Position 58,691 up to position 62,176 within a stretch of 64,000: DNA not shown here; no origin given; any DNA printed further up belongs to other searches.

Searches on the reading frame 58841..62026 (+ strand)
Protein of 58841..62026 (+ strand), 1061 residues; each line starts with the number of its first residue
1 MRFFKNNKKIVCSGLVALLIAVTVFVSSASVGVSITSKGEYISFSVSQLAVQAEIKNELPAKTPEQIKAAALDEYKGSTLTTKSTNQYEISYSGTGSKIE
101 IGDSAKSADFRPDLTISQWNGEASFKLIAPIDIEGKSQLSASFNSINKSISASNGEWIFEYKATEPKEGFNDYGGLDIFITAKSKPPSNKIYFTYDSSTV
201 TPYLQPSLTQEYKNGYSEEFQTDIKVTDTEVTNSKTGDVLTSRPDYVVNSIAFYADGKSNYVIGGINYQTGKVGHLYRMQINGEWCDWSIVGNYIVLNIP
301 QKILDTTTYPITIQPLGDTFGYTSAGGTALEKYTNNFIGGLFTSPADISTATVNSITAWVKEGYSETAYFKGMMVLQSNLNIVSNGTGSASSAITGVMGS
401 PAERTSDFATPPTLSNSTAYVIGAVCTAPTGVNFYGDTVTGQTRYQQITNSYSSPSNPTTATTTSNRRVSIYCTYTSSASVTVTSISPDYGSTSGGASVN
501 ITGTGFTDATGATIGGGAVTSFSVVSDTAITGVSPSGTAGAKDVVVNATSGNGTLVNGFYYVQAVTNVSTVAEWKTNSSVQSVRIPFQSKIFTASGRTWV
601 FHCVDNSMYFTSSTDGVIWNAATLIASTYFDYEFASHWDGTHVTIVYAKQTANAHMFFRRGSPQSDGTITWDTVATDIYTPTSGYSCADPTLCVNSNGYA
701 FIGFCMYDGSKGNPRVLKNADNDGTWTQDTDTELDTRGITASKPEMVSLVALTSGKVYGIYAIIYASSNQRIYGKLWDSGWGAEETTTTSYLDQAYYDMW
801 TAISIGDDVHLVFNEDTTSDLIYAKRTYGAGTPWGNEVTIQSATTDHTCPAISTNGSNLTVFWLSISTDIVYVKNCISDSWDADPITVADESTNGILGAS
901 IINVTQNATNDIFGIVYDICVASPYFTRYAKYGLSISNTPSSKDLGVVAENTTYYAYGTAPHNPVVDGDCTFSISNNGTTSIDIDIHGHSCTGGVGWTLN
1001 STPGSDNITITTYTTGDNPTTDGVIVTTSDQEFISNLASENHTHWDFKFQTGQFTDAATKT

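Call 7: search_protein_families(library=phrogs, proteins=[window:58841-62023:+], max_evalue=0.01)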
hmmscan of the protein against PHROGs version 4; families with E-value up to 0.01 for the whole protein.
window:58841-62023:+ (1061 aa): 0 families

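Call 9: search_protein_families(library=pfam, proteins=[window:58841-62023:+], max_evalue=0.1)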
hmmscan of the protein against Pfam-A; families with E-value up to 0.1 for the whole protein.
window:58841-62023:+ (1061 aa): 2 families
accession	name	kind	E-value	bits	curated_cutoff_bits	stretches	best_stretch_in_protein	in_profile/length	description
PF01833.30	TIG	-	2.5e-08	34.2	20.9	1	482-553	2-75/84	IPT/TIG domain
PF10105.14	DUF2344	-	0.0082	16.5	23.8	1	30-91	52-116/176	Uncharacterized protein conserved in bacteria (DUF2344)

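Call 71: find_encoding_contigs(protein=window:58841-62026:+, flank=10000, max_places=3)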
Protein window:58841-62026:+ (1061 aa): 1 contig read that carries it; 1 place shown.
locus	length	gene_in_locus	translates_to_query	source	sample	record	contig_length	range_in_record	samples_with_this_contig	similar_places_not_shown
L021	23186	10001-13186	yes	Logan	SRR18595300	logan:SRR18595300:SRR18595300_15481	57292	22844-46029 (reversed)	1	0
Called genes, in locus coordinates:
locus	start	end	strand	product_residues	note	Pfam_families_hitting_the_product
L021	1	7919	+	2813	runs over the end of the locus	-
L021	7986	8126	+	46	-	-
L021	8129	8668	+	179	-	-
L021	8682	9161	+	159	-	-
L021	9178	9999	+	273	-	-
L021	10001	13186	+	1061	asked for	PF01833:TIG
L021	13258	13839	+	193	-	-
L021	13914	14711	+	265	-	PF01456:Mucin (weak)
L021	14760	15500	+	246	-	-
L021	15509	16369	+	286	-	-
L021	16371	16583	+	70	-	-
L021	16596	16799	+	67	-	-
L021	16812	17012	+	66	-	-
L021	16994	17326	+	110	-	-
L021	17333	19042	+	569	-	PF13230:GATase_4 (weak), PF13522:GATase_6, PF13537:GATase_7, PF01380:SIS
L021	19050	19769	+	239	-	PF03332:PMM, PF08282:Hydrolase_3 (weak)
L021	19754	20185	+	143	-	PF00583:Acetyltransf_1, PF13527:Acetyltransf_9, PF13673:Acetyltransf_10, PF13508:Acetyltransf_7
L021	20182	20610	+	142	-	PF01467:CTP_transf_like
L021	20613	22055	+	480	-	-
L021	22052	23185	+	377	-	PF13439:Glyco_transf_4, PF13477:Glyco_trans_4_2 (weak), PF13579:Glyco_trans_4_4, PF00534:Glycos_transf_1, PF20706:GT4-conflict (weak), PF13692:Glyco_trans_1_4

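Call 84: search_protein_families(library=pfam, proteins=[L021:14760-15497:+, L021:15509-16366:+, L021:20613-22052:+, L021:16994-17323:+], max_evalue=0.01)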
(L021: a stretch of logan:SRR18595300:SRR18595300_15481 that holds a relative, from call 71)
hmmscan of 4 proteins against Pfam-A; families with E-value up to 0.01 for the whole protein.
L021:14760-15497:+ (246 aa): 0 families

L021:15509-16366:+ (286 aa): 0 families

L021:20613-22052:+ (480 aa): 0 families

L021:16994-17323:+ (110 aa): 0 families
